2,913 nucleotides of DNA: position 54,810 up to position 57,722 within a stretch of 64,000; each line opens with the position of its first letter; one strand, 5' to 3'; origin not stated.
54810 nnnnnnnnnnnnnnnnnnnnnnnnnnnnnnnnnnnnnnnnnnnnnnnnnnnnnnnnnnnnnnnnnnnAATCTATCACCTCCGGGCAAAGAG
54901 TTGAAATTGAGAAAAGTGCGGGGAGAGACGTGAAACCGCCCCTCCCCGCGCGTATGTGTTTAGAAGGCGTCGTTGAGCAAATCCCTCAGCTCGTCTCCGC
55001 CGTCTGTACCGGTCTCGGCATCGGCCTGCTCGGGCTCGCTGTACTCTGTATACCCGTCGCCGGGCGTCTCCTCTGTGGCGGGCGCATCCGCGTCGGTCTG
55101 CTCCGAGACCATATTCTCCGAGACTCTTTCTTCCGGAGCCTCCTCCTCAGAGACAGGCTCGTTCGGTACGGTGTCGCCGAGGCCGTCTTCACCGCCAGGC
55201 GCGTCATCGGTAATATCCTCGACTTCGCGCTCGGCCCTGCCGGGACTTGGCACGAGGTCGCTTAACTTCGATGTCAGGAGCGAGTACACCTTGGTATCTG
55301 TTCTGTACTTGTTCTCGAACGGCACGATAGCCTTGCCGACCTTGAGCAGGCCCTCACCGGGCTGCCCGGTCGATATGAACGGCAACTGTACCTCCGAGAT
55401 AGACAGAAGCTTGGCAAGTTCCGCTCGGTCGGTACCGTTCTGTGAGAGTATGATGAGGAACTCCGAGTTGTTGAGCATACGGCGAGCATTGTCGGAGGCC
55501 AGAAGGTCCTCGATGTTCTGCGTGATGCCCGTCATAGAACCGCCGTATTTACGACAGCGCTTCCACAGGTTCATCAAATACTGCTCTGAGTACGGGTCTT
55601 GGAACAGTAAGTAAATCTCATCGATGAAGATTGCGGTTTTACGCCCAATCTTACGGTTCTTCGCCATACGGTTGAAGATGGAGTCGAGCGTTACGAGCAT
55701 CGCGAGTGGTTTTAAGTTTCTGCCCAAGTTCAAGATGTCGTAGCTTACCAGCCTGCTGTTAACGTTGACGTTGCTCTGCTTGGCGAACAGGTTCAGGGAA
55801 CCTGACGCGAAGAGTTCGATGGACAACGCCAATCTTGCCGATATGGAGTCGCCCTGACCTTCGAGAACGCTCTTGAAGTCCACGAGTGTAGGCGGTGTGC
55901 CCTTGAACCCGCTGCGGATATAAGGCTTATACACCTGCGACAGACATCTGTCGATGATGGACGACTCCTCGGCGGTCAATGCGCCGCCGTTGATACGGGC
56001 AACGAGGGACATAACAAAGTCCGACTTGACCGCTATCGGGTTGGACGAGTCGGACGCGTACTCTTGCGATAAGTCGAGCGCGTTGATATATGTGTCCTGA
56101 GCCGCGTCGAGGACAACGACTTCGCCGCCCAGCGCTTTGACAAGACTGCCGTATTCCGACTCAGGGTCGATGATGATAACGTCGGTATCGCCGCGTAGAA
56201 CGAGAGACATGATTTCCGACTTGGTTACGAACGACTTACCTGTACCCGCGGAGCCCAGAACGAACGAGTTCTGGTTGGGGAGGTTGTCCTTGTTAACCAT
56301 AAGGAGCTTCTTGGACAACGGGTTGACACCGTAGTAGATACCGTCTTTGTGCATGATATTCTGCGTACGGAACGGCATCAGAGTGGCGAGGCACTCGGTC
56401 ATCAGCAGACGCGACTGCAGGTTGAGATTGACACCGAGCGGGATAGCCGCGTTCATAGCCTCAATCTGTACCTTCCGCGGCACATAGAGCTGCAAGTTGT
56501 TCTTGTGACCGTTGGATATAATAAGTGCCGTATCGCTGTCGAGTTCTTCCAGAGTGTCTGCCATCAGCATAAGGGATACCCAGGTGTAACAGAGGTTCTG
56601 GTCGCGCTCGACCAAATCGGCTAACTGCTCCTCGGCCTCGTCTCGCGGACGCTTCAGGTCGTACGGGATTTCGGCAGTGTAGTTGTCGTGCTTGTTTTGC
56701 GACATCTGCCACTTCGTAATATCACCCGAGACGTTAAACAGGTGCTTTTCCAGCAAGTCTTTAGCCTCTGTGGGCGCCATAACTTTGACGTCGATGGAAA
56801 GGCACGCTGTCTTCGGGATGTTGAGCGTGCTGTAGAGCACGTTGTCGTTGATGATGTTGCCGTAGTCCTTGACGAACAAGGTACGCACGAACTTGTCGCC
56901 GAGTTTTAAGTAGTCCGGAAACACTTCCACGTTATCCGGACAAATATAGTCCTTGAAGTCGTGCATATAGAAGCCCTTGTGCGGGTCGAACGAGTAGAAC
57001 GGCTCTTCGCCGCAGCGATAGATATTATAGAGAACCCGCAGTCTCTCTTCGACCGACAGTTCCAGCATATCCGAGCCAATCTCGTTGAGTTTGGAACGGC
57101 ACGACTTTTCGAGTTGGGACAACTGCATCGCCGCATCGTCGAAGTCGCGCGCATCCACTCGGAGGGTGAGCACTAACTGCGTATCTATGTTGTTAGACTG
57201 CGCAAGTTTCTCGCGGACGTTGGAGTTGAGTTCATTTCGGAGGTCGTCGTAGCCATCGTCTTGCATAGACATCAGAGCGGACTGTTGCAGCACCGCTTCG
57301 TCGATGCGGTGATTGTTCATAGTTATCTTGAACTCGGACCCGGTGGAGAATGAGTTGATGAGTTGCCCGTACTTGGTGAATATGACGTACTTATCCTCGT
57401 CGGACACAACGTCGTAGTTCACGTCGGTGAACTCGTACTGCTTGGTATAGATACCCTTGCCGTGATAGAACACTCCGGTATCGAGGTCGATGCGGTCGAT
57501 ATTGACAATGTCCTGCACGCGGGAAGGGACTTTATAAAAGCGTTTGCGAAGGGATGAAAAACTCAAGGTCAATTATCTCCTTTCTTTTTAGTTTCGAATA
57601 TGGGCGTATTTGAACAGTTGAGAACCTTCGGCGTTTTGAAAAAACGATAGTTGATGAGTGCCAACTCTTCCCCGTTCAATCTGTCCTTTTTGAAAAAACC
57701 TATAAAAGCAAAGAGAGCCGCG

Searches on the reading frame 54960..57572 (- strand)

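Call 16: search_protein_families(library=pfam, proteins=[window:54960-57572:-], max_evalue=0.001)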
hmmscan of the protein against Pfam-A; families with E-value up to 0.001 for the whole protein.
window:54960-57572:- (870 aa): 3 families
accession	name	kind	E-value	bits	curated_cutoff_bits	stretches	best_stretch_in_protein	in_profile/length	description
PF19044.6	P-loop_TraG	-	2.8e-17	62.9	25.8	2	604-727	210-336/413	TraG P-loop domain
PF01935.23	DUF87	-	3.3e-09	37.6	23.2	1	431-504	21-95/220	Helicase HerA, central domain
PF12846.13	AAA_10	-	2.4e-08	33.9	27.5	1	433-504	21-83/362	AAA-like domain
